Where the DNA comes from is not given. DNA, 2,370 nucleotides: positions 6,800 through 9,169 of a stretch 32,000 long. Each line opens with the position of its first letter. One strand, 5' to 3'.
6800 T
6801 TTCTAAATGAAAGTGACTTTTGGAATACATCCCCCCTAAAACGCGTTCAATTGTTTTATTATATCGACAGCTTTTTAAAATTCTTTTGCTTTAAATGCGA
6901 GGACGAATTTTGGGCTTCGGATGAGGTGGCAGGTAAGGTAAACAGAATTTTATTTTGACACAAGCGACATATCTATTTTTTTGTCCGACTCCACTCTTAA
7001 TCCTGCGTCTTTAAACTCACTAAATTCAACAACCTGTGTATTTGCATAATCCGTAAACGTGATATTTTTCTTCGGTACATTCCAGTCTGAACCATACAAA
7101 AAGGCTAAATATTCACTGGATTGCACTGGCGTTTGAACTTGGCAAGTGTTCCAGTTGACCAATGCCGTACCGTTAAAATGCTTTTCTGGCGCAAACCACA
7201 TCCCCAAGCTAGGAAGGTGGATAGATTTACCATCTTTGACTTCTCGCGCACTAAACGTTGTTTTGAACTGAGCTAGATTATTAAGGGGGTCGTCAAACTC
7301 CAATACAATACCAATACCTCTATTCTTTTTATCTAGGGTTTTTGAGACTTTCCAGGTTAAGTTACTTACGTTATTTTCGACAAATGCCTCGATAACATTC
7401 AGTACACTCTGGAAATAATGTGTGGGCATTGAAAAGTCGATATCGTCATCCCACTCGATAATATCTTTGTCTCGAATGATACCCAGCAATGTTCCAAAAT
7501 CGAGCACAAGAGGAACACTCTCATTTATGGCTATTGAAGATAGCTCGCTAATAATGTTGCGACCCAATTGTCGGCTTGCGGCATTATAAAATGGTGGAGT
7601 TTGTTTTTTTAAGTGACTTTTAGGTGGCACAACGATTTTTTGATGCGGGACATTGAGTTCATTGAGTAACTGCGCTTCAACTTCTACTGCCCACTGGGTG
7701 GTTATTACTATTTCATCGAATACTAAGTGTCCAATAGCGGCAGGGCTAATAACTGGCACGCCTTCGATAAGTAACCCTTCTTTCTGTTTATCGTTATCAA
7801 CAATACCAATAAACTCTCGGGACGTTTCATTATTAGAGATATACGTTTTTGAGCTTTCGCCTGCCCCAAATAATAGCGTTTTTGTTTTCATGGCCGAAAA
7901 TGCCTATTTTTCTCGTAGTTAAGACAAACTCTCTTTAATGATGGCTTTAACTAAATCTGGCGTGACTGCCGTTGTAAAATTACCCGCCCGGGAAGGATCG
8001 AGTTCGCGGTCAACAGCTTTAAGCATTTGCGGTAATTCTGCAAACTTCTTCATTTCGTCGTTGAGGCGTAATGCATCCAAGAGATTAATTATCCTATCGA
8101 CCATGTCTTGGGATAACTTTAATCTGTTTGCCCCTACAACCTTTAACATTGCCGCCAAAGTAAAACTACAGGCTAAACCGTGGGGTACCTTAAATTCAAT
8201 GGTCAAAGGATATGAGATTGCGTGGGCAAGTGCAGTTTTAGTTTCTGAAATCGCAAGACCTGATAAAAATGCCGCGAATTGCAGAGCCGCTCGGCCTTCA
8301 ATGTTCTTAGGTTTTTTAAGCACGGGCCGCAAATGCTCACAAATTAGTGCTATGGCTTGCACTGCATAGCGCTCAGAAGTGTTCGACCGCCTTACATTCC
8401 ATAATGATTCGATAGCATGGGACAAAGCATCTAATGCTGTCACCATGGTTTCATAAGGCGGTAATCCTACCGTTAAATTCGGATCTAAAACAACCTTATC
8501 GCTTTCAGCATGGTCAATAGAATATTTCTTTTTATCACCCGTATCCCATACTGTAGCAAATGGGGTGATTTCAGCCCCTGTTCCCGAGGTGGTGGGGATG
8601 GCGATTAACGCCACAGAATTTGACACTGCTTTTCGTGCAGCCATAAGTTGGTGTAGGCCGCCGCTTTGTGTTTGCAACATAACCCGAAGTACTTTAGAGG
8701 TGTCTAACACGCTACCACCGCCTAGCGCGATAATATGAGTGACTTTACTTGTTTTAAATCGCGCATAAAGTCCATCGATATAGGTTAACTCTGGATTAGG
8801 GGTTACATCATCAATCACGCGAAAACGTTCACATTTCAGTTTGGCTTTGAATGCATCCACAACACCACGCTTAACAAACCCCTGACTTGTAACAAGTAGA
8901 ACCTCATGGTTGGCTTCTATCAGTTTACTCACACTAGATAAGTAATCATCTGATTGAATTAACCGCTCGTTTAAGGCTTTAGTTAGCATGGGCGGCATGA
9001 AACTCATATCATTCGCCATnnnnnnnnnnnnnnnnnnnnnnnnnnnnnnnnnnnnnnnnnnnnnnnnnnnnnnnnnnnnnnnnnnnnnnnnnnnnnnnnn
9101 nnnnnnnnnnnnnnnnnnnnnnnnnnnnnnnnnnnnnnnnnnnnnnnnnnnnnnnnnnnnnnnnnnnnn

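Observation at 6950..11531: Phosphonate biosynthesis-activation-transfer module embedded in a flagellin glycosylation island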

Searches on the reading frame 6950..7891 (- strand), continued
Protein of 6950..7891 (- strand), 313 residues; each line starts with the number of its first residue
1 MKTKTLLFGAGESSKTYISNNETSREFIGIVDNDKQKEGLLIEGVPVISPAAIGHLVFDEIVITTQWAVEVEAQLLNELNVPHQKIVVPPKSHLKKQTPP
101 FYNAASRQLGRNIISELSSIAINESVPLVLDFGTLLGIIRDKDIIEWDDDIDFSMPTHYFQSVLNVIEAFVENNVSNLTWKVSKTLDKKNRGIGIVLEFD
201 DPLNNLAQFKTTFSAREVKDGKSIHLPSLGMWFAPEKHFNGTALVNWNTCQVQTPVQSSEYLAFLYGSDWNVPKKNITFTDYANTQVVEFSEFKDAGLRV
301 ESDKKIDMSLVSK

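Call 45: predict_structure(alignment_id=A1)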
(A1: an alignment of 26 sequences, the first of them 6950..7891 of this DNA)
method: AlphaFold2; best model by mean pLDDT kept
length: 313 residues; sequences in the alignment: 26
mean_pLDDT: 91.9   pTM: 0.78
mean pLDDT of the five models: 91.9, 91.2, 90.9, 90.5, 90.4
residues with pLDDT >= 90: 244; 70-90: 56; 50-70: 8; < 50: 5
segments of 3 or more residues with pLDDT < 50: 309-313
pLDDT, mean of each block of 10 residues (from residue 1): 95 91 95 92 95 95 90 94 94 78 96 98 98 97 94 98 97 88 96 96 92 98 96 96 96 98 95 80 86 90 62 36
secondary structure, 60 per line:
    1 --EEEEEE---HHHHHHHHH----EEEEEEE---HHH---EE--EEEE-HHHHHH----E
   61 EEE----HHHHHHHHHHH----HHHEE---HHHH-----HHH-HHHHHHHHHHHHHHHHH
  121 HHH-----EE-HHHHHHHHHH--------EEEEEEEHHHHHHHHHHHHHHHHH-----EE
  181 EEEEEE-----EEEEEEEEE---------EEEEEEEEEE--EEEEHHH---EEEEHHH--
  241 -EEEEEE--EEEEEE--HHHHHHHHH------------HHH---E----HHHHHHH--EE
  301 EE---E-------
elements in order: E3-8 H12-20 E25-31 E45-48 H50-55 E60-63 H68-78 H91-94 H104-123 H132-141 E150-156 H157-173 E179-186 E192-200 E210-219 E222-225 E232-235 E242-247 E250-255 H258-266 H290-296 E299-302

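Call 47: find_related_loci(query=A1, collection=metagenome_contigs, flank=10000)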
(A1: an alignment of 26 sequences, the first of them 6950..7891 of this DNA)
Query A1 (313 aa) in metagenome_contigs; peptide patterns used: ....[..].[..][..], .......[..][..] (x = any residue, [..] = any of these).
407 stretches matched a pattern; 236 encode a relative of the query (tblastn E <= 1e-3); the best 80 are kept; 80 distinct loci.
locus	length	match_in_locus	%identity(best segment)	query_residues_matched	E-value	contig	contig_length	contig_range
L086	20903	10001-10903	56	1-301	2e-97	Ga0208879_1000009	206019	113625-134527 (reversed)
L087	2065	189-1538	48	2-294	4e-93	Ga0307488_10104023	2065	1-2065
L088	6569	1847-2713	48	1-292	2e-88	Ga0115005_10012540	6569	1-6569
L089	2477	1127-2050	49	1-310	8e-90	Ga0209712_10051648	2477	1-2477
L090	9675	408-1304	48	1-301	9e-87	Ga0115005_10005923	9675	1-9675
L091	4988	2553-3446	45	1-300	4e-85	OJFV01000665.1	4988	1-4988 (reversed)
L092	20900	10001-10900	44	1-304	2e-76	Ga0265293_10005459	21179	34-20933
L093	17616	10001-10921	43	1-306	3e-74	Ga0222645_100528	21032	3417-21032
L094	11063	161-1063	43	1-303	1e-73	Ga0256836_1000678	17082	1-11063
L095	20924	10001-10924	49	1-310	4e-88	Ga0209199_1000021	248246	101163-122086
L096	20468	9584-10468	40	4-298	1e-69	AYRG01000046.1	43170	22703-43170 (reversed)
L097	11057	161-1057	40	1-299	2e-68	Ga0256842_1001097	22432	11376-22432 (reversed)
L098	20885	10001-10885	39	4-301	5e-68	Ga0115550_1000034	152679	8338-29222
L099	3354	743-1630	44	1-300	4e-68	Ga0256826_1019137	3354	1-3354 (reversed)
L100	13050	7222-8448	39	4-301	6e-68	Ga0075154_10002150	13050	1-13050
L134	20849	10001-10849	31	2-282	4e-38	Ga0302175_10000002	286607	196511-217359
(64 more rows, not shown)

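Call 48: fold_search(model_id=the predicted structure, library=pdb)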
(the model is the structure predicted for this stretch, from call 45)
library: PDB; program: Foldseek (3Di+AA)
matches with E <= 10: 1698; with E <= 0.001: 57
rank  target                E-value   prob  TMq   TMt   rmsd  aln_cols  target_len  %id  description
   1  6l7u_A                1.2e-07  1.00  0.39  0.29   6.4       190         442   17  Crystal structure of FKRP in complex with Ba ion, Ba-SAD data (released 2020-01-15)
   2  6kak_B                2.4e-07  1.00  0.41  0.31   4.8       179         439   17  Crystal structure of FKRP in complex with Mg ion (released 2020-01-15)
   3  6kak_A                2.9e-07  1.00  0.39  0.29   6.0       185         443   19  Crystal structure of FKRP in complex with Mg ion (released 2020-01-15)
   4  6l7s_B                2.9e-07  1.00  0.40  0.29   6.0       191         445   17  Crystal structure of FKRP in complex with Mg ion, Zinc peak data (released 2020-01-15)
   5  6kal_B                5.4e-07  1.00  0.40  0.30   4.9       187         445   16  Crystal structure of FKRP in complex with Mg ion and CMP (released 2020-01-15)
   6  6kak_C                5.7e-07  1.00  0.40  0.30   4.9       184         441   18  Crystal structure of FKRP in complex with Mg ion (released 2020-01-15)
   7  6kak_D                6.5e-07  1.00  0.38  0.29   6.5       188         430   17  Crystal structure of FKRP in complex with Mg ion (released 2020-01-15)
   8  6kal_C                6.9e-07  1.00  0.38  0.28   6.5       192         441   17  Crystal structure of FKRP in complex with Mg ion and CMP (released 2020-01-15)
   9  6kam_A                7.8e-07  1.00  0.40  0.29   4.7       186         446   18  Crystal structure of FKRP in complex with Ba ion, CDP-ribtol, and sugar acceptor (released 2020-01-15)
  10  6kal_D                9.4e-07  1.00  0.39  0.29   5.1       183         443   18  Crystal structure of FKRP in complex with Mg ion and CMP (released 2020-01-15)
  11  6l7u_D                1.1e-06  1.00  0.38  0.29   6.5       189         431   17  Crystal structure of FKRP in complex with Ba ion, Ba-SAD data (released 2020-01-15)
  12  6kal_A                1.7e-06  1.00  0.38  0.28   7.3       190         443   17  Crystal structure of FKRP in complex with Mg ion and CMP (released 2020-01-15)
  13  6kan_B                2.1e-06  1.00  0.41  0.30   5.2       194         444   18  Crystal structure of FKRP in complex with Ba ion (released 2020-01-15)
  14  5uhw_A                5.6e-06  1.00  0.24  0.22  19.1       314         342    9  Crystal Structure of an Oxidoreductase from Agrobacterium radiobacter in Complex with NAD+ and Magnesium (released 2017-01-25)
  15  4hkt_B                7.6e-06  0.99  0.23  0.22  19.1       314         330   11  Crystal structure of a putative myo-inositol dehydrogenase from Sinorhizobium meliloti 1021 (Target PSI-012312) (released 2012-12-19)
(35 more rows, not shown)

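Call 55: search_protein_families(library=pfam, proteins=[L134:839-2740:+, L134:2772-4568:+, L134:5320-6156:+, L134:6146-6898:+, L134:6895-7728:+, L134:7962-9272:+, L134:9330-9977:+, L134:10906-11958:+, L134:12035-15574:+, L134:15709-16695:+])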
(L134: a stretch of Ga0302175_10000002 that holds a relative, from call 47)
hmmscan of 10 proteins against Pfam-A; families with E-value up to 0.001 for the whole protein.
L134:839-2740:+ (633 aa): 3 families
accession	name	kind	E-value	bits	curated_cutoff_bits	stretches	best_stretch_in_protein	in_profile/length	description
PF03102.20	NeuB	-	6.2e-76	255.5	22.1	1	38-268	1-236/241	NeuB family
PF01261.30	AP_endonuc_2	-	2.7e-15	57.2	31.1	1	406-628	42-245/249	Xylose isomerase-like TIM barrel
PF08666.17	SAF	-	4e-09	37.3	21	1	291-346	3-62/63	SAF domain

L134:2772-4568:+ (598 aa): 3 families
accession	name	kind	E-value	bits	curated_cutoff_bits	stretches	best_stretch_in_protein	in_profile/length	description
PF00205.28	TPP_enzyme_M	-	3.1e-34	118.1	30.4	1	201-337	2-137/137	Thiamine pyrophosphate enzyme, central domain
PF02776.23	TPP_enzyme_N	-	3e-33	114.6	26.8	1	5-113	1-107/119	Thiamine pyrophosphate enzyme, N-terminal TPP binding domain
PF02775.26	TPP_enzyme_C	-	1.1e-32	113.3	21.9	1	412-550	13-151/151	Thiamine pyrophosphate enzyme, C-terminal TPP binding domain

L134:5320-6156:+ (278 aa): 1 family
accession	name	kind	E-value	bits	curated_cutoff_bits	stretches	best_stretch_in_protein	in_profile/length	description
PF01261.30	AP_endonuc_2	-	2.7e-23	83.4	31.1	1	31-254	1-233/249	Xylose isomerase-like TIM barrel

L134:6146-6898:+ (250 aa): 5 families
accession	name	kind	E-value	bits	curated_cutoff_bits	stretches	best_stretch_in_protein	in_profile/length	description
PF13561.12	adh_short_C2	-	9e-50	169.9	27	1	17-246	6-234/236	Enoyl-(Acyl carrier protein) reductase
PF00106.31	adh_short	-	2.6e-41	141.7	26.6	1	8-184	1-182/195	short chain dehydrogenase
PF08659.16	KR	-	5.3e-08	33.4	22.6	1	10-166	3-164/180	KR domain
PF13460.12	NAD_binding_10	-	2.2e-05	24.9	27.2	1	14-165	1-134/184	NAD(P)H-binding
PF01370.27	Epimerase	-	3e-05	24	20.9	1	10-173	1-164/240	NAD dependent epimerase/dehydratase family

L134:6895-7728:+ (277 aa): 2 families
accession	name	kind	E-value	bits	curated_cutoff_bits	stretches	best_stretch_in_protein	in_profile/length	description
PF13561.12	adh_short_C2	-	1.8e-42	146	27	2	187-273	142-234/236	Enoyl-(Acyl carrier protein) reductase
PF00106.31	adh_short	-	1e-30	107.2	26.6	1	14-222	1-183/195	short chain dehydrogenase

L134:7962-9272:+ (436 aa): 1 family
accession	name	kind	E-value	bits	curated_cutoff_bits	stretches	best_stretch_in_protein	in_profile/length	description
PF05050.19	Methyltransf_21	-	1.6e-07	32.1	22.7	1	317-401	65-152/173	Methyltransferase FkbM domain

L134:9330-9977:+ (215 aa): 6 families
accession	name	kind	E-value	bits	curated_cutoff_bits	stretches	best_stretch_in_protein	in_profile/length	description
PF13649.12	Methyltransf_25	-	5.1e-08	33.9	27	1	48-138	1-89/97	Methyltransferase domain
PF13489.12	Methyltransf_23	-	3.7e-07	30.4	27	1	48-188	26-161/164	Methyltransferase domain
PF03848.20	TehB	-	4.6e-07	29.9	20.4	1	35-88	21-74/193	Tellurite resistance protein TehB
PF08241.18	Methyltransf_11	-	1.8e-06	28.9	21.2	1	50-129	2-75/95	Methyltransferase domain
PF05724.17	TPMT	-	3.9e-06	27.1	26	1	52-155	45-161/218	Thiopurine S-methyltransferase (TPMT)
PF08242.18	Methyltransf_12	-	0.00011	23.3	30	1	49-91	1-45/98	Methyltransferase domain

L134:10906-11958:+ (350 aa): 2 families
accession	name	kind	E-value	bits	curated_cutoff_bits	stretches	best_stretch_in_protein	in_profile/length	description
PF01370.27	Epimerase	-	6.2e-28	98.3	20.9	1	37-279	2-240/240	NAD dependent epimerase/dehydratase family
PF16363.11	GDP_Man_Dehyd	-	9.4e-15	55.3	27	1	37-297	1-266/332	GDP-mannose 4,6 dehydratase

L134:12035-15574:+ (1179 aa): 2 families
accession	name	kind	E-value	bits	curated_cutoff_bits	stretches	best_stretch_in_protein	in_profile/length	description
PF00535.33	Glycos_transf_2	-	3.8e-09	37.1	23.3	1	582-750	10-164/168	Glycosyl transferase family 2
PF13692.12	Glyco_trans_1_4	-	5.3e-05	23.9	27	1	1010-1138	1-137/142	Glycosyl transferases group 1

L134:15709-16695:+ (328 aa): 3 families
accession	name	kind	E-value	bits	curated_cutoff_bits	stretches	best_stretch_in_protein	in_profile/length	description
PF08541.16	ACP_syn_III_C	-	1.3e-23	83.4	26.6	1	241-325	1-88/90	3-Oxoacyl-[acyl-carrier-protein (ACP)] synthase III C terminal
PF08545.16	ACP_syn_III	-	9.5e-20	70.7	24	1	128-205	1-80/80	3-Oxoacyl-[acyl-carrier-protein (ACP)] synthase III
PF08392.18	FAE1_CUT1_RppA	-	3e-05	23.9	27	1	64-162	77-173/290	FAE1/Type III polyketide synthase-like protein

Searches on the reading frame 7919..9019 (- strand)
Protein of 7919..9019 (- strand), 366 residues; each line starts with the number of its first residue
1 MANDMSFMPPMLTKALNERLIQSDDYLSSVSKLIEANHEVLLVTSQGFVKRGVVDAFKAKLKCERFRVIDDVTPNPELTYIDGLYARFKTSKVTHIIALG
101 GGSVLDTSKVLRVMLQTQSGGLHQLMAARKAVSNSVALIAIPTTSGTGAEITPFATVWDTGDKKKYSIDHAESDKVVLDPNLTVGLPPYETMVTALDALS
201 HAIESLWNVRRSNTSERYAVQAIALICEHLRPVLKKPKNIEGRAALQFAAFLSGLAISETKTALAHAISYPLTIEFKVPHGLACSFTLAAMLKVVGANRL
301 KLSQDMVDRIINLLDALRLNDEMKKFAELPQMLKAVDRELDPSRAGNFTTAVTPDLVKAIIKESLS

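Call 4: search_protein_families(library=pfam, proteins=[window:7919-9019:-])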
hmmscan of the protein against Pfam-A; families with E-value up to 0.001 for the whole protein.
window:7919-9019:- (366 aa): 3 families
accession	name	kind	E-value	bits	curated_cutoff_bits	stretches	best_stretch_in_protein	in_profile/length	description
PF00465.25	Fe-ADH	-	1.6e-34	119.4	31.3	1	18-180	2-168/168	Iron-containing alcohol dehydrogenase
PF25137.1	ADH_Fe_C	-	2.6e-24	86.4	27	1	192-319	2-122/194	Fe-containing alcohol dehydrogenase family, C-terminal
PF13685.12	Fe-ADH_2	-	1.4e-05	25.5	28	1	37-112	19-94/149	Iron-containing alcohol dehydrogenase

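Call 5: search_protein_families(library=ncbifam, proteins=[window:7919-9019:-])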
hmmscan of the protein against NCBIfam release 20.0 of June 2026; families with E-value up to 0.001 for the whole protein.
window:7919-9019:- (366 aa): 16 families
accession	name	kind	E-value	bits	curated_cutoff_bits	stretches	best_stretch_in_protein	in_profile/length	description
TIGR03405.1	Phn_Fe-ADH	equivalog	1.6e-88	296.9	423.7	1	27-349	14-353/355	iron-containing alcohol dehydrogenase PsrA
NF010378.0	PRK13805.1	equivalog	3.7e-46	157.4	951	1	28-298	473-760/872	bifunctional acetaldehyde-CoA/alcohol dehydrogenase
TIGR02638.1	lactal_redase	equivalog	1.1e-44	152.8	523.15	1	38-292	30-289/379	lactaldehyde reductase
NF041833.1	Fe_ADH_ErcA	equivalog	4.8e-44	151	550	1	37-334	30-327/382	alcohol dehydrogenase-like regulatory protein ErcA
NF050025.1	SulfAcetaldRedSarD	equivalog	1.1e-40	139.6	700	1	38-287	31-283/385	sulfoacetaldehyde reductase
NF007911.0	PRK10624.1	equivalog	1e-39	136.6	537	1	38-293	31-289/382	lactaldehyde reductase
NF053866.1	CholDhdGbsBBac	equivalog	2.1e-39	135.3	550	1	38-292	38-298/392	choline dehydrogenase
NF058672.1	4HyButDHCUPNE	equivalog_domain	9.8e-38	130.3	500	1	39-365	31-353/378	4-hydroxybutyrate dehydrogenase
NF011998.0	PRK15454.1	equivalog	1.4e-32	112.9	556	1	75-300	89-312/395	ethanolamine utilization ethanol dehydrogenase EutG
NF007363.0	PRK09860.1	equivalog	5.4e-29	101.5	581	1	39-289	33-286/383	L-threonine dehydrogenase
NF011717.0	PRK15138.1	equivalog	2.1e-22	79.7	645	1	22-297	14-294/387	alcohol dehydrogenase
TIGR04266.1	NDMA_methanol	equivalog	1.2e-19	70.4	625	1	40-290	41-298/420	NDMA-dependent methanol dehydrogenase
NF041822.1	daptide_DH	equivalog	3.6e-15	55.7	300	1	49-204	12-173/363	daptide-type RiPP biosynthesis dehydogenase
NF006941.0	PRK09423.1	subfamily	3.3e-09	36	336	1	18-116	9-108/367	glycerol dehydrogenase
NF002022.0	PRK00843.1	equivalog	0.00038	19.5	413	0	28-115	25-110/350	NAD(P)-dependent glycerol-1-phosphate dehydrogenase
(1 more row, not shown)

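Call 72: search_solved_structures(query=window:7919-9019:-, max_evalue=1e-20)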
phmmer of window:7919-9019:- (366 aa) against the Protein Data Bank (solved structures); distinct sequences matched with E-value up to 1e-20: 27.
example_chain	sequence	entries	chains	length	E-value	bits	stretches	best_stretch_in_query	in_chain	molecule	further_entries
9ldl_C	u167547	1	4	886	1.7e-38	135.9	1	41-293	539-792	Aldehyde dehydrogenase family protein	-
1vhd_A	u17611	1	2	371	6.1e-34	120.9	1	40-365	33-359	alcohol dehydrogenase, iron-containing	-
1o2d_A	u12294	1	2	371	6.1e-34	120.9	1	40-365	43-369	Alcohol dehydrogenase, iron-containing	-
6jko_A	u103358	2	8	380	3.1e-33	118.6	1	37-292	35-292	Methanol dehydrogenase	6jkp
8zrl_A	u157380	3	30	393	1.5e-31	113.1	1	39-288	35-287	NAD-dependent methanol dehydrogenase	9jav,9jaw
6scg_A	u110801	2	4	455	1.2e-28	103.5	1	35-293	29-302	Aldehyde-alcohol dehydrogenase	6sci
3owo_A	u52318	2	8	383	1.7e-28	103.1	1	41-292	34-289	Alcohol dehydrogenase 2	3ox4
3bfj_A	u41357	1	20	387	3.8e-28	101.9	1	38-290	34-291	1,3-propanediol oxidoreductase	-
6tqh_A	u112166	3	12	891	7.1e-28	101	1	35-293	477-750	Aldehyde-alcohol dehydrogenase | Bifunctional aldehyde-alcohol dehydrogenase AdhE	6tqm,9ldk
6ahc_A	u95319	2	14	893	7.1e-28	101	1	35-293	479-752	Aldehyde-alcohol dehydrogenase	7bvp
8zwd_B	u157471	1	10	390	7.6e-27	97.6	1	69-288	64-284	NAD(P)-dependent methanol dehydrogenase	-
7qnj_AAA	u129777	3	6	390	1e-26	97.2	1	39-292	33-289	Lactaldehyde reductase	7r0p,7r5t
7dag_A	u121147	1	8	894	1.9e-26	96.3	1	34-293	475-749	Aldehyde-alcohol dehydrogenase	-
7qlq_AAA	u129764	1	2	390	2.7e-26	95.8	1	39-292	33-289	Lactaldehyde reductase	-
7qls_AAA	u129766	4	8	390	2.8e-26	95.7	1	39-292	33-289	Lactaldehyde reductase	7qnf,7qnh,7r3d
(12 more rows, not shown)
